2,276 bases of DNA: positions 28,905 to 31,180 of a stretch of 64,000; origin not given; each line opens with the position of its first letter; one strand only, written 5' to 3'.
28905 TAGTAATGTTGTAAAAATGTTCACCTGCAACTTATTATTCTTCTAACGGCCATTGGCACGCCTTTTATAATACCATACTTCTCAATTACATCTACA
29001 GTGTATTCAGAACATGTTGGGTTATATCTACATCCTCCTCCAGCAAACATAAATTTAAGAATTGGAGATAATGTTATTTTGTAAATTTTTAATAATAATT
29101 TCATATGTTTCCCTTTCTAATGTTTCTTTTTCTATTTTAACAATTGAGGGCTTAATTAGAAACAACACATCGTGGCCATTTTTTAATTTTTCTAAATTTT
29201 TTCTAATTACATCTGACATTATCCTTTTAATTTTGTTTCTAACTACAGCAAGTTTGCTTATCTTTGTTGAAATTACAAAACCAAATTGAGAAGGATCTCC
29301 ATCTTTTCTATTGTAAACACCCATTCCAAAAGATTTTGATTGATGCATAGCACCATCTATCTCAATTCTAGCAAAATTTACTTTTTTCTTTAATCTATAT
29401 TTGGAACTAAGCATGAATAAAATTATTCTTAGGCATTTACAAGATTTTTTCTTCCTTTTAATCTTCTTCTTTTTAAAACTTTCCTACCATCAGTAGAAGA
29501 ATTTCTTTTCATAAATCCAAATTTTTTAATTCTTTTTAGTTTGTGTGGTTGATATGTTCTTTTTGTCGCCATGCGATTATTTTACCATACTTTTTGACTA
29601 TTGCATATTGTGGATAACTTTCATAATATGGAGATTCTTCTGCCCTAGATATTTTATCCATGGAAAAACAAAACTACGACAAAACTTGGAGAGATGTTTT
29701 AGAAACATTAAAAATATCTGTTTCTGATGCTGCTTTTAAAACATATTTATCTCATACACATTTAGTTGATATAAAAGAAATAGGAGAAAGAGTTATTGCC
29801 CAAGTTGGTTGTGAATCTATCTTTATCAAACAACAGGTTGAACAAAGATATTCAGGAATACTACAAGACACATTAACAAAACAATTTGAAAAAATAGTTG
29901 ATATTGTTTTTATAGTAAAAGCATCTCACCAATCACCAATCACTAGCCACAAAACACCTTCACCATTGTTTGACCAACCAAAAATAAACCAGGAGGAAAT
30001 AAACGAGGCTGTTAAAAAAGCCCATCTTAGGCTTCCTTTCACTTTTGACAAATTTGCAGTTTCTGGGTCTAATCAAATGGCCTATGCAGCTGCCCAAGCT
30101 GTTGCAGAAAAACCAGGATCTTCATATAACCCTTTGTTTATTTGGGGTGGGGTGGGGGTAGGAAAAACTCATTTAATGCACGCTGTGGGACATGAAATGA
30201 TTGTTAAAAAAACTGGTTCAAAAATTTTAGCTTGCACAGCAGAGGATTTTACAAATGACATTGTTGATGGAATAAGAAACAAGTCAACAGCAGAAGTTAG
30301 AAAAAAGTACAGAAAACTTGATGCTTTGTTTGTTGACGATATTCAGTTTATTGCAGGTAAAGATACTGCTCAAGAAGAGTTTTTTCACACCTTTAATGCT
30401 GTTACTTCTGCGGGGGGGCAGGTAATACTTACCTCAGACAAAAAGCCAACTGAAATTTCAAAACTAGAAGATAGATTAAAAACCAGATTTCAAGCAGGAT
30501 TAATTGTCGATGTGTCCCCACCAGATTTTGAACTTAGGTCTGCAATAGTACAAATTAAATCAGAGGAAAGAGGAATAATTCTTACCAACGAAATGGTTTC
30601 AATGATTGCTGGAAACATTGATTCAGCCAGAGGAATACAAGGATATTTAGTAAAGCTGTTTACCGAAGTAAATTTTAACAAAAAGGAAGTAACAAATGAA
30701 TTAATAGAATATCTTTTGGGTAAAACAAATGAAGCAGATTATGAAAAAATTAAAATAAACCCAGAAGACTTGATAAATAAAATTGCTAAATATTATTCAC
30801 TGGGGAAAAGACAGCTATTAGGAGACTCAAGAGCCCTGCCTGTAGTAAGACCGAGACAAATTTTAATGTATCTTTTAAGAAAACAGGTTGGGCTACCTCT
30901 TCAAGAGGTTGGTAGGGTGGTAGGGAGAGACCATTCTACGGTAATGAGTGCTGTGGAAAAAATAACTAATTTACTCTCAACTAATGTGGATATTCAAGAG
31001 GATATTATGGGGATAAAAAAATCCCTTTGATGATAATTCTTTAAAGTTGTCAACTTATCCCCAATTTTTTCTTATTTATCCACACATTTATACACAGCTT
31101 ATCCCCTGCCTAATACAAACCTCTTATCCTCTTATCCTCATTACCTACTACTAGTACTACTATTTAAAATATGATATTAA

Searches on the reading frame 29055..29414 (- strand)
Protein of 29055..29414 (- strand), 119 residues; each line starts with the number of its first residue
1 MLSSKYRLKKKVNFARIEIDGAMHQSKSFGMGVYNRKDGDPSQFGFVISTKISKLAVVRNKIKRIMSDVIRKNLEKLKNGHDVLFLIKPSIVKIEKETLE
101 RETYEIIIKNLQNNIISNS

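Call 85: search_protein_families(library=pfam, proteins=[window:29055-29414:-], max_evalue=0.01)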
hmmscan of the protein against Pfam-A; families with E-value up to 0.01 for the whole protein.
window:29055-29414:- (119 aa): 1 family
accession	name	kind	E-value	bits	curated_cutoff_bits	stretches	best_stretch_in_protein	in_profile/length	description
PF00825.24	Ribonuclease_P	-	3.7e-20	72.4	22.3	1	3-106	2-104/109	Ribonuclease P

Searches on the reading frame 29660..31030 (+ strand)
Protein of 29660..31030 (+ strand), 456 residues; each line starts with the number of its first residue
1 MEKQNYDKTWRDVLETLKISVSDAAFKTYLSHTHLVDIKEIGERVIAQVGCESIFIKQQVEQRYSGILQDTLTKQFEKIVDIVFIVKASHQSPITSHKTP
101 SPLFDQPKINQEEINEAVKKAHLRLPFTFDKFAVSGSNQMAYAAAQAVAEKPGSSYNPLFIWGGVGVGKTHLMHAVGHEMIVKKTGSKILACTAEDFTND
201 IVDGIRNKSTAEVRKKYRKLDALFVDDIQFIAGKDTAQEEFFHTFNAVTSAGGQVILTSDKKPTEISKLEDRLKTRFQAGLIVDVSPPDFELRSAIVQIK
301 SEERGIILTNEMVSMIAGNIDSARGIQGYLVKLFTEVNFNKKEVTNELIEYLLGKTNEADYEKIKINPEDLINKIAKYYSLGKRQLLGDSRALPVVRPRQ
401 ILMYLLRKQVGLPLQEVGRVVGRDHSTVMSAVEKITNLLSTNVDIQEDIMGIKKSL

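Call 61: search_protein_families(library=pfam, proteins=[window:29660-31030:+], max_evalue=0.001)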
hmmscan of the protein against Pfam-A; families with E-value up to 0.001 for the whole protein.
window:29660-31030:+ (456 aa): 6 families
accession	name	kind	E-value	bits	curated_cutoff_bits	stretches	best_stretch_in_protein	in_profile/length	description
PF00308.24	Bac_DnaA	-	3.1e-61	206.7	23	1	126-284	4-162/162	Bacterial DnaA ATPAse domain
PF08299.17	Bac_DnaA_C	-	3e-20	72.4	31.5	1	368-435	1-69/69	Bacterial dnaA protein helix-turn-helix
PF01695.23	IstB_IS21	-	2.5e-07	30.9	24.1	1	159-262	95-195/238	IstB-like ATP binding protein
PF11638.13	DnaA_N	-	2.8e-06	27.4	24.6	1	8-72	2-63/65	DnaA N-terminal domain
PF00004.35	AAA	-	5.2e-06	27.4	21.2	1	160-277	2-127/131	ATPase family associated with various cellular activities (AAA)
PF03969.22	AFG1_ATPase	-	0.00019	20.9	27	1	117-175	21-80/361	AFG1-like ATPase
